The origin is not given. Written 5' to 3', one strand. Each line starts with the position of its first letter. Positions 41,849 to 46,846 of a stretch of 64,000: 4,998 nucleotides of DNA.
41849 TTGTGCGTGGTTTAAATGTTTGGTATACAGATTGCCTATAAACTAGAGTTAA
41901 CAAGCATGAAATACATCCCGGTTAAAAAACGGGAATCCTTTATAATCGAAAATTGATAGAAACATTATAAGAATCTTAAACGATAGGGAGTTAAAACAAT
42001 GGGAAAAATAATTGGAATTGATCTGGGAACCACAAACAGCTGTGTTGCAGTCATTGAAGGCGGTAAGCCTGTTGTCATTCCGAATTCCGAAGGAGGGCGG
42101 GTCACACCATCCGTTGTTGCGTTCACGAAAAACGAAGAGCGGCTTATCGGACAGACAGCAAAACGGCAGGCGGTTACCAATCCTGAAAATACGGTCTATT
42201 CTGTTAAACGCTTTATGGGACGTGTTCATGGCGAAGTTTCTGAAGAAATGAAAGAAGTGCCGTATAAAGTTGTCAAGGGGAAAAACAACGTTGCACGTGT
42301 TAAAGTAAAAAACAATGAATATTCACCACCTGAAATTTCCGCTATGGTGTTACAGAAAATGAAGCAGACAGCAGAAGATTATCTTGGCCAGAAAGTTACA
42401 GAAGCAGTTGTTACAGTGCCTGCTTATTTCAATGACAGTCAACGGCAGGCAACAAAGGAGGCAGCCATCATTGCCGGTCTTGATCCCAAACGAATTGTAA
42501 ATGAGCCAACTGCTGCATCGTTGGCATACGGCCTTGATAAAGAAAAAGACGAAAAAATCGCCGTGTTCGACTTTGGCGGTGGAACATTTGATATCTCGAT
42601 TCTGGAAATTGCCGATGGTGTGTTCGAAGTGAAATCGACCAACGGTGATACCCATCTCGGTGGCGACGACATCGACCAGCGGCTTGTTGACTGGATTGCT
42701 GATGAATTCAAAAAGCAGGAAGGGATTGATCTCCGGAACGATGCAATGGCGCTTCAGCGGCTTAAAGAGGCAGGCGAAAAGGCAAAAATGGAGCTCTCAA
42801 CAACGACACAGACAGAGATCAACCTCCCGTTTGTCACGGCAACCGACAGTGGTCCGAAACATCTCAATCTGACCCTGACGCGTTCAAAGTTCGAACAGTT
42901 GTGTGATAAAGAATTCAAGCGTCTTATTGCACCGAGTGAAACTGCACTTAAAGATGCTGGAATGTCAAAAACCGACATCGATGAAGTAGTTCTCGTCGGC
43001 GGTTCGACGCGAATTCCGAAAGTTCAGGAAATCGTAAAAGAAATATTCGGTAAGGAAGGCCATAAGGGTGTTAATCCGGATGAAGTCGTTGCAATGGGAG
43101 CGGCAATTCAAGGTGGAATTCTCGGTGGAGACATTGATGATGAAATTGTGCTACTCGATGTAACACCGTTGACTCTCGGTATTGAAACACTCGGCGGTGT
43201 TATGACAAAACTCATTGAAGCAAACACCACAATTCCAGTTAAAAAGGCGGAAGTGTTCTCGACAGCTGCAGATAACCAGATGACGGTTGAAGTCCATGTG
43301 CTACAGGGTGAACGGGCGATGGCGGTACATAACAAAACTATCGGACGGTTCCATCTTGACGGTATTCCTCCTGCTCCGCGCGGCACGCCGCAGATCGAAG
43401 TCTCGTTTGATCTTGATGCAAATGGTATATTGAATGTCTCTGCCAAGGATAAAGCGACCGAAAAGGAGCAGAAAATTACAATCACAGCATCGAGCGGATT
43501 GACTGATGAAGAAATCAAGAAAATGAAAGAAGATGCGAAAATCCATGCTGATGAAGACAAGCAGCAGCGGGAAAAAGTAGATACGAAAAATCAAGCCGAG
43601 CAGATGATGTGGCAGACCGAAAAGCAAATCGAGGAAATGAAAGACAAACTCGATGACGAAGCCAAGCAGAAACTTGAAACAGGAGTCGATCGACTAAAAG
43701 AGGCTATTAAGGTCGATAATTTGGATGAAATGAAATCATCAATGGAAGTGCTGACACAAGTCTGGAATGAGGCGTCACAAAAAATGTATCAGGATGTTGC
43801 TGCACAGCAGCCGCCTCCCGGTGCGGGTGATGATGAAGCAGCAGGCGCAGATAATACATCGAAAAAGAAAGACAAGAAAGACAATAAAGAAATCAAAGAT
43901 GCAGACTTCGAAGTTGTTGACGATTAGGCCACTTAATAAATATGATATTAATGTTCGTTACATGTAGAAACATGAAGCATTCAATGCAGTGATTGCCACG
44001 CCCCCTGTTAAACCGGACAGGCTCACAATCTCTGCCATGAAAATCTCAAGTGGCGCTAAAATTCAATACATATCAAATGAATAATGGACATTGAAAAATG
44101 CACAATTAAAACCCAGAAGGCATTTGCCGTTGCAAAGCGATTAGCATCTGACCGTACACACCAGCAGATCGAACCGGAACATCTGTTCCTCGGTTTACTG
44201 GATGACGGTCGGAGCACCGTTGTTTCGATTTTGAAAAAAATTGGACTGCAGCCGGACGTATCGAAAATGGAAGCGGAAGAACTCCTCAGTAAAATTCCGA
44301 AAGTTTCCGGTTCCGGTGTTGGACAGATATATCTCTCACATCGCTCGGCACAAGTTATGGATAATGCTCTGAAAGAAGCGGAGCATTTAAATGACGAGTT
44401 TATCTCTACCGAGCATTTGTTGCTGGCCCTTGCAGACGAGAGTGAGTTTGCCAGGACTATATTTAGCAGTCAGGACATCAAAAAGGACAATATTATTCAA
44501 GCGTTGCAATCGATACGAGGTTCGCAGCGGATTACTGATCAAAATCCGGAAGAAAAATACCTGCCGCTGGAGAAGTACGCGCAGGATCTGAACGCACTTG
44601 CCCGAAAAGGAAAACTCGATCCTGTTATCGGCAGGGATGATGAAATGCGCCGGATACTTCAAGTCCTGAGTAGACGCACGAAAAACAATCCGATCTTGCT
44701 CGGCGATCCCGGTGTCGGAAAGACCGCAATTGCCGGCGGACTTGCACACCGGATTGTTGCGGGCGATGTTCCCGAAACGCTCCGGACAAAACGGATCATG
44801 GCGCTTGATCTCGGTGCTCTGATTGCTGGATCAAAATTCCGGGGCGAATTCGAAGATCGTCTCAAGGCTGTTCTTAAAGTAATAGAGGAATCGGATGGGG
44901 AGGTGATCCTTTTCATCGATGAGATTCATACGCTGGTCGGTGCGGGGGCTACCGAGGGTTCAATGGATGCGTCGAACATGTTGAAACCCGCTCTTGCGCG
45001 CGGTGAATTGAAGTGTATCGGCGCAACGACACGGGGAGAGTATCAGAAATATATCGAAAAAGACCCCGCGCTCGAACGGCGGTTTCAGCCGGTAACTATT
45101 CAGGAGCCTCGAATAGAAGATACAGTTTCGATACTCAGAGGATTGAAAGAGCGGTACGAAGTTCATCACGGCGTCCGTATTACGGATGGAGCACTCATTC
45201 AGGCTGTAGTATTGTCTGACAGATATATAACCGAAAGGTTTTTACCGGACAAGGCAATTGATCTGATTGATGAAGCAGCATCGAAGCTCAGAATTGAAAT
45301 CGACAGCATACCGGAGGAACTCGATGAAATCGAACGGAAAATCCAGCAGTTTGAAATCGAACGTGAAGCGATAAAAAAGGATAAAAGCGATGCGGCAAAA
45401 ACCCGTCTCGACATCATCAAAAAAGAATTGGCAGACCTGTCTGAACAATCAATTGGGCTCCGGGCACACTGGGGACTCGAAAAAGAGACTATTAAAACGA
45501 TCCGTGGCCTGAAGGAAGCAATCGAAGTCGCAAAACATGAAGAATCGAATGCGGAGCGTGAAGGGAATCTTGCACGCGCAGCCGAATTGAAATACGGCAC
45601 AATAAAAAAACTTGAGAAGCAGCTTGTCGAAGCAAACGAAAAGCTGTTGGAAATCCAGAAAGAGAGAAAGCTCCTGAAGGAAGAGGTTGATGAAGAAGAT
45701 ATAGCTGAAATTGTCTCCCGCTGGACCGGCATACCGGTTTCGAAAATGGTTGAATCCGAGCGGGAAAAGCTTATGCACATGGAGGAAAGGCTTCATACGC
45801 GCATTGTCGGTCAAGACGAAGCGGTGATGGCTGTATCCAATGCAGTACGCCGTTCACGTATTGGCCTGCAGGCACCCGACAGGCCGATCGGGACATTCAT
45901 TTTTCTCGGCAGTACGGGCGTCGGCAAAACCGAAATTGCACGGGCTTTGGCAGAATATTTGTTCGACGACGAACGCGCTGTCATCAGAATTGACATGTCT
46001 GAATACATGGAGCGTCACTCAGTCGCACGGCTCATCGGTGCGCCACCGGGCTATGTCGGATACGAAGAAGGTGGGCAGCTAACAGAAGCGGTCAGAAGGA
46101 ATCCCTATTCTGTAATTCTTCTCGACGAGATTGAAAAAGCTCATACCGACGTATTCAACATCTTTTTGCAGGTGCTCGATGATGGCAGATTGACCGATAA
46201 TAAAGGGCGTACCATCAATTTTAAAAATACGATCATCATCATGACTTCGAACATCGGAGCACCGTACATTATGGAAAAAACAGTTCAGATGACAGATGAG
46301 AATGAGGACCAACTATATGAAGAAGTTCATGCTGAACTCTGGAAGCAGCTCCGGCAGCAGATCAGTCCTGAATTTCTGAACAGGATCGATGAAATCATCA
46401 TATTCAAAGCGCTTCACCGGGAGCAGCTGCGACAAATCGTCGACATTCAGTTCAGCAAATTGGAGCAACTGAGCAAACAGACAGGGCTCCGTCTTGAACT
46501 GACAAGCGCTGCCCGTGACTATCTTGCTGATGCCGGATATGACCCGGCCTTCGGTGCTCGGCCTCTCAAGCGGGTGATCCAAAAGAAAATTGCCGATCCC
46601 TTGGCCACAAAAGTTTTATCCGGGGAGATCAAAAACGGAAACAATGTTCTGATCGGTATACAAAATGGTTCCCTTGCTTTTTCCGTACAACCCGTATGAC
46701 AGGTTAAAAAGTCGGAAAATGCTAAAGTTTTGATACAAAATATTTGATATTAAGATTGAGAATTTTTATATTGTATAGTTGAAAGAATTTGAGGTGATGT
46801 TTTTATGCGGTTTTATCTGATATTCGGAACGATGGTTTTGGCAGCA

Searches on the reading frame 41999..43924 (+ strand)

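Call 25: search_protein_families(library=pfam, proteins=[window:41999-43924:+])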
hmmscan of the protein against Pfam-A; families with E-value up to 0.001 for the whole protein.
window:41999-43924:+ (642 aa): 2 families
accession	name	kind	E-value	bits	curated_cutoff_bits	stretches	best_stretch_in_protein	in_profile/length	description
PF00012.26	HSP70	-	4.4e-260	864.5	20.6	1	4-598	1-599/599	Hsp70 protein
PF06723.19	MreB_Mbl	-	5.5e-16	58.7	27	1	118-369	78-316/327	MreB/Mbl protein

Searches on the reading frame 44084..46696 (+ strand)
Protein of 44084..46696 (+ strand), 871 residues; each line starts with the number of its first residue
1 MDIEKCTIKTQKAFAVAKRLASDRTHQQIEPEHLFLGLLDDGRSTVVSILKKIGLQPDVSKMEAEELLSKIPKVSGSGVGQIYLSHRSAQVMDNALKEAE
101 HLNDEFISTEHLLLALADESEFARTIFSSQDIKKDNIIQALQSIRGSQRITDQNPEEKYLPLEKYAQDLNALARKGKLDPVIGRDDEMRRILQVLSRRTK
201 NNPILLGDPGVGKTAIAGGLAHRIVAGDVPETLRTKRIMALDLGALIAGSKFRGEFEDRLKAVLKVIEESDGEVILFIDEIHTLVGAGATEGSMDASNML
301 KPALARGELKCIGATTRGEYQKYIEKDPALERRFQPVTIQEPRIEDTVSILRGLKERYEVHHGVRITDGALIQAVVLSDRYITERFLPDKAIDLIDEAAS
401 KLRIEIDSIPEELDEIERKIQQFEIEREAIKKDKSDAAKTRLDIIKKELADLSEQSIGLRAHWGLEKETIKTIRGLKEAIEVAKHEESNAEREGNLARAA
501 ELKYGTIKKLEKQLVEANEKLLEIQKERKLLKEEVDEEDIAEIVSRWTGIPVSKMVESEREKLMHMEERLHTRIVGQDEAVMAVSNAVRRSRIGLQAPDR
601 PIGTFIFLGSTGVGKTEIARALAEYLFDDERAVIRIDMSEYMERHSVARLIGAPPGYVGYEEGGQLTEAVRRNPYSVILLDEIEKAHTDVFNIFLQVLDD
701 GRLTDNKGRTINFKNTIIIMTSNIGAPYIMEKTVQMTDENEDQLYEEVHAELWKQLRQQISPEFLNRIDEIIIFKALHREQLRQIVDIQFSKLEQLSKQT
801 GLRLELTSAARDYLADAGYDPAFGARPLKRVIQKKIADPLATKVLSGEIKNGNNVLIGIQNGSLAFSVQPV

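Call 25: search_protein_families(library=pfam, proteins=[window:44084-46696:+])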
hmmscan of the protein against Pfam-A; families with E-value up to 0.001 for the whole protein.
window:44084-46696:+ (871 aa): 18 families
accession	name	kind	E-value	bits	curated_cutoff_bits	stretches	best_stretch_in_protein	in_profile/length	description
PF07724.20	AAA_2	-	2.6e-68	229.7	27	1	600-771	1-166/166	AAA domain (Cdc48 subfamily)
PF17871.7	AAA_lid_9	-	2.5e-34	117.8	22.8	1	344-442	2-100/104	AAA lid domain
PF10431.15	ClpB_D2-small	-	2e-27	95.4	21.9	1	777-856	1-80/81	C-terminal, D2-small domain, of ClpB protein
PF02861.25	Clp_N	-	2.2e-24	85.8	20.7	2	17-68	1-52/53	Clp amino terminal domain, pathogenicity island component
PF00004.35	AAA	-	3.9e-24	86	21.2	2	204-335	2-124/131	ATPase family associated with various cellular activities (AAA)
PF07728.20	AAA_5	-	3.8e-18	66.3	22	1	605-724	2-123/139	AAA domain (dynein-related subfamily)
PF13191.12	AAA_16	-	2.6e-12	48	32.6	1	181-227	2-51/167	AAA ATPase domain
PF20720.3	nSTAND3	-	8.2e-09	35.8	27.2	0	606-643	21-58/155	Novel STAND NTPase 3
PF13401.12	AAA_22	-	1.5e-08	35.5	27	0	606-700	9-110/130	AAA domain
PF00158.32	Sigma54_activat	-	5.2e-08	33.2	20.2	1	605-708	25-127/168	Sigma-54 interaction domain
PF05621.17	TniB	-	5e-07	29.8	22.4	1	189-340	24-185/189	Bacterial TniB protein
PF01695.23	IstB_IS21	-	6.3e-06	26.3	24.1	0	198-266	90-154/238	IstB-like ATP binding protein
PF13238.12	AAA_18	-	4.6e-05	24.3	29.4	0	204-272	2-68/128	AAA domain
PF06414.18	Zeta_toxin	-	7.8e-05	22.6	22.3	0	607-645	21-58/199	Zeta toxin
PF01078.27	Mg_chelatase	-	9.4e-05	22.3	20.3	0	187-240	10-62/207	Magnesium chelatase, subunit ChlI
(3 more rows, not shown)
